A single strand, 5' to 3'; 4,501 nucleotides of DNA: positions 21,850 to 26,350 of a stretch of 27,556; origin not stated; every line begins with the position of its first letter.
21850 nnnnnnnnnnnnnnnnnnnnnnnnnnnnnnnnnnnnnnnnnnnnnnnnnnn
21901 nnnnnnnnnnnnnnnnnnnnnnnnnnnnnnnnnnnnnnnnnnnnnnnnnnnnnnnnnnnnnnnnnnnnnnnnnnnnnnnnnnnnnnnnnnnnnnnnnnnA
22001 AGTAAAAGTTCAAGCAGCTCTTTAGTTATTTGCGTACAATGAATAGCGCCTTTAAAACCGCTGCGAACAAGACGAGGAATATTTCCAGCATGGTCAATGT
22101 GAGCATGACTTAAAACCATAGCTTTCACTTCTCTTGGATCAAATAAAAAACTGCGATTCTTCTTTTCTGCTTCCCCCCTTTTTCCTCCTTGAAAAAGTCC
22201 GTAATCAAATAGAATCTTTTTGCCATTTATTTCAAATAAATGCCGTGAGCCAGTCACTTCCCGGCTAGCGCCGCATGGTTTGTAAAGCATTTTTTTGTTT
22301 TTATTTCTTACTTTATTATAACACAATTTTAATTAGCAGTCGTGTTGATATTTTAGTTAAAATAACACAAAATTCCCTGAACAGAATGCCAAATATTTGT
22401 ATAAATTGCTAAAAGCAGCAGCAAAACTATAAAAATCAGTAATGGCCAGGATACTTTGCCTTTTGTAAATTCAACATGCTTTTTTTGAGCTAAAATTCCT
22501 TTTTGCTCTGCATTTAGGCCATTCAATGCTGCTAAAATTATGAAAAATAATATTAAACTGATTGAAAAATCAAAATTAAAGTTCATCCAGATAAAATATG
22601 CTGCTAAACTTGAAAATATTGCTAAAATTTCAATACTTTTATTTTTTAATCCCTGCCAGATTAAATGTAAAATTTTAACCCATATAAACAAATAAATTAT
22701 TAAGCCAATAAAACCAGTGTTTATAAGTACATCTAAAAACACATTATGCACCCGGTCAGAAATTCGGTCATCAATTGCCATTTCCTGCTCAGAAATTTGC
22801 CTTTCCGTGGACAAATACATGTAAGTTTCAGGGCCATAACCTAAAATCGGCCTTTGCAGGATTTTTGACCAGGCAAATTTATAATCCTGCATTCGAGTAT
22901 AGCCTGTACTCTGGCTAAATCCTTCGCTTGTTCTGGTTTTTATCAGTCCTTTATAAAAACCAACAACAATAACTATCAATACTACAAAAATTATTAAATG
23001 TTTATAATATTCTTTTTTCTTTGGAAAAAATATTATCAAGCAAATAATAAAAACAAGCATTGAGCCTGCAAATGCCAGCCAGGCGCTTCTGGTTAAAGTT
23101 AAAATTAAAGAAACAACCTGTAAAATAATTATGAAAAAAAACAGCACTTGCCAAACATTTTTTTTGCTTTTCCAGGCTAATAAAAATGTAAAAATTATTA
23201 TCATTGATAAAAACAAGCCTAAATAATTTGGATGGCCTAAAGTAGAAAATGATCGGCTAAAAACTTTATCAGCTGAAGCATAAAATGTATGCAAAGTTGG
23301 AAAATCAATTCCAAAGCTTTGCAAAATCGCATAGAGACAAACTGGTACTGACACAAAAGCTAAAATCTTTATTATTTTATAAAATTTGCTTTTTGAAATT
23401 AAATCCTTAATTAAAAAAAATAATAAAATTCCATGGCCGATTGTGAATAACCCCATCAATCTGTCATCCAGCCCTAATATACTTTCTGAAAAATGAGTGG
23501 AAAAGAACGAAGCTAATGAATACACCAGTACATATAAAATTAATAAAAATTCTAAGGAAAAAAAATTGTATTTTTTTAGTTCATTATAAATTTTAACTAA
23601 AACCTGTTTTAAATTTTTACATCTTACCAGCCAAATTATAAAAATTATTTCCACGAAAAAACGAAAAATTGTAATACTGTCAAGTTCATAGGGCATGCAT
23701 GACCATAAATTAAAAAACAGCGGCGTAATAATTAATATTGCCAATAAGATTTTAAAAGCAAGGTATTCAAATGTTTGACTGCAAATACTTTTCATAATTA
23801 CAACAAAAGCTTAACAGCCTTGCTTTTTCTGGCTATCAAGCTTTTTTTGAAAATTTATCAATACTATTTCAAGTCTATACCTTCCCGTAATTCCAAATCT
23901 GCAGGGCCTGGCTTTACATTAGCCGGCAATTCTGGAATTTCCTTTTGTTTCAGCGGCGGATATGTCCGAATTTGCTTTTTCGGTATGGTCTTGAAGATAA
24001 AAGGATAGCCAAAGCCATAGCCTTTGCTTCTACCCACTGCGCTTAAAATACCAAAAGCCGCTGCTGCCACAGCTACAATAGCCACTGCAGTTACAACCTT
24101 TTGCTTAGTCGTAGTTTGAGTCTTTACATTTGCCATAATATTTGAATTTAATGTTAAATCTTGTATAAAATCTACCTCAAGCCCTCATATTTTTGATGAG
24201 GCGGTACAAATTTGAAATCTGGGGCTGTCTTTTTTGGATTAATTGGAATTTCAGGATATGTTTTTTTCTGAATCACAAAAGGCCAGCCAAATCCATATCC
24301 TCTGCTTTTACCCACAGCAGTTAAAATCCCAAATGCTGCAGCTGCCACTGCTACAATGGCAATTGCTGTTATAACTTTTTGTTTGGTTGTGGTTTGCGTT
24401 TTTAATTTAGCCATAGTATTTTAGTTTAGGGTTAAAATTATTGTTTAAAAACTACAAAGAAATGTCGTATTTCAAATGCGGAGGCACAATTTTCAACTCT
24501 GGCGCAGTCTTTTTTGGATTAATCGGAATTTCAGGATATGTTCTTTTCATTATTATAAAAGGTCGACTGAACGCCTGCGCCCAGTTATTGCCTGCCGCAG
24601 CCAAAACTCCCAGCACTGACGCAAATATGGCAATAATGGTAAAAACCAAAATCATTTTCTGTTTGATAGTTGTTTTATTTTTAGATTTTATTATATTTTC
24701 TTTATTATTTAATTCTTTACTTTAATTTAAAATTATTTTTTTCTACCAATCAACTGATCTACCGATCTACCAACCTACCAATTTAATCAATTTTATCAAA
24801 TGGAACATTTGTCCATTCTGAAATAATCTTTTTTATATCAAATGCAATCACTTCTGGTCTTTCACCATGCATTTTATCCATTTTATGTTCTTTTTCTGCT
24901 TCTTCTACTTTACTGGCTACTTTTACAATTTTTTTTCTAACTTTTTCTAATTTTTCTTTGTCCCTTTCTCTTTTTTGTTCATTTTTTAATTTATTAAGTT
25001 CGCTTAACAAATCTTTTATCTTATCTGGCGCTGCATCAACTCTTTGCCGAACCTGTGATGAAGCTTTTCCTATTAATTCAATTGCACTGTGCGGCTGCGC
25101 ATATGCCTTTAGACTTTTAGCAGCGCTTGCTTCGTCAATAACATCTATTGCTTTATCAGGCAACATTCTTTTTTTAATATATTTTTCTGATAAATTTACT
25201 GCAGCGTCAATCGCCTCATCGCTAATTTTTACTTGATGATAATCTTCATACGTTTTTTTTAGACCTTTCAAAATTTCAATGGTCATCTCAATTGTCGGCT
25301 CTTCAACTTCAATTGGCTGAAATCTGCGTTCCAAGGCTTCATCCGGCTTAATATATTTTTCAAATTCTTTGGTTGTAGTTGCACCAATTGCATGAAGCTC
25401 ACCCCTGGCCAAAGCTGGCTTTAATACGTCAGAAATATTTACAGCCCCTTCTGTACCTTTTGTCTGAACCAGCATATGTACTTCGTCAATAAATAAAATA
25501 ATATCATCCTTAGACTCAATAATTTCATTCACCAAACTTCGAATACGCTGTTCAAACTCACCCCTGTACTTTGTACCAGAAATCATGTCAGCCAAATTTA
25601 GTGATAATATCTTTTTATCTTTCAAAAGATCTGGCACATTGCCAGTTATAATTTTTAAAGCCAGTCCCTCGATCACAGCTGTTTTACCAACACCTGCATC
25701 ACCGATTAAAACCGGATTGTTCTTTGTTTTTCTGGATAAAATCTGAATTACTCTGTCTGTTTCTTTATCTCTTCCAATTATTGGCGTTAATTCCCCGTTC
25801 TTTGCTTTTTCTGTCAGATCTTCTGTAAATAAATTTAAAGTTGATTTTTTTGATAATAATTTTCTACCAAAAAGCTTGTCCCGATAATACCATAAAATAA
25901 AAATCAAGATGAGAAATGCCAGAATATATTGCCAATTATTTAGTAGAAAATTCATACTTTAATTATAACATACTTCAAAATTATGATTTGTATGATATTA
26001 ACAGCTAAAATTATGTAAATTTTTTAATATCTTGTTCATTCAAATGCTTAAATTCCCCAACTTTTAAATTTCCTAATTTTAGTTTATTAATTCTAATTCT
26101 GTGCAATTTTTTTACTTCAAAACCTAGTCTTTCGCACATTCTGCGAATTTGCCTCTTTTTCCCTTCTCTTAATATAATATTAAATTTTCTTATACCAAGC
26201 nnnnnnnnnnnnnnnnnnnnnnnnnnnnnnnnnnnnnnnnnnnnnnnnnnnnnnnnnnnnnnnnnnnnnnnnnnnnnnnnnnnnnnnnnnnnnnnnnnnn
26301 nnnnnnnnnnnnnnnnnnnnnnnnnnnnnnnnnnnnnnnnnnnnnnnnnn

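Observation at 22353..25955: Candidate novel envelope module: TM-anchored D1-only Clp-like AAA+ ATPase, then three paralogous mini-TM proteins, then a Wzy_C/O-antigen-ligase-like membrane protein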

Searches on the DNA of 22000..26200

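Call 70: search_rna_families(source=window, start=22000, end=26200, threshold=evalue, max_evalue=0.1)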
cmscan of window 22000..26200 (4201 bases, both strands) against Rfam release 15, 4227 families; matches with E-value up to 0.1: 1.
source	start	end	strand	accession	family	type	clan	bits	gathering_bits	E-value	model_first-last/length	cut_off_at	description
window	24019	24059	-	RF00612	SNORD75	Gene; snRNA; snoRNA; CD-box;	-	20.2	50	0.081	1-62/62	no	Small nucleolar RNA SNORD75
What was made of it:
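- Tried and rejected: The Rfam scan of 22000-26200 gave only a sub-threshold snoRNA hit, consistent with chance (call 70).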
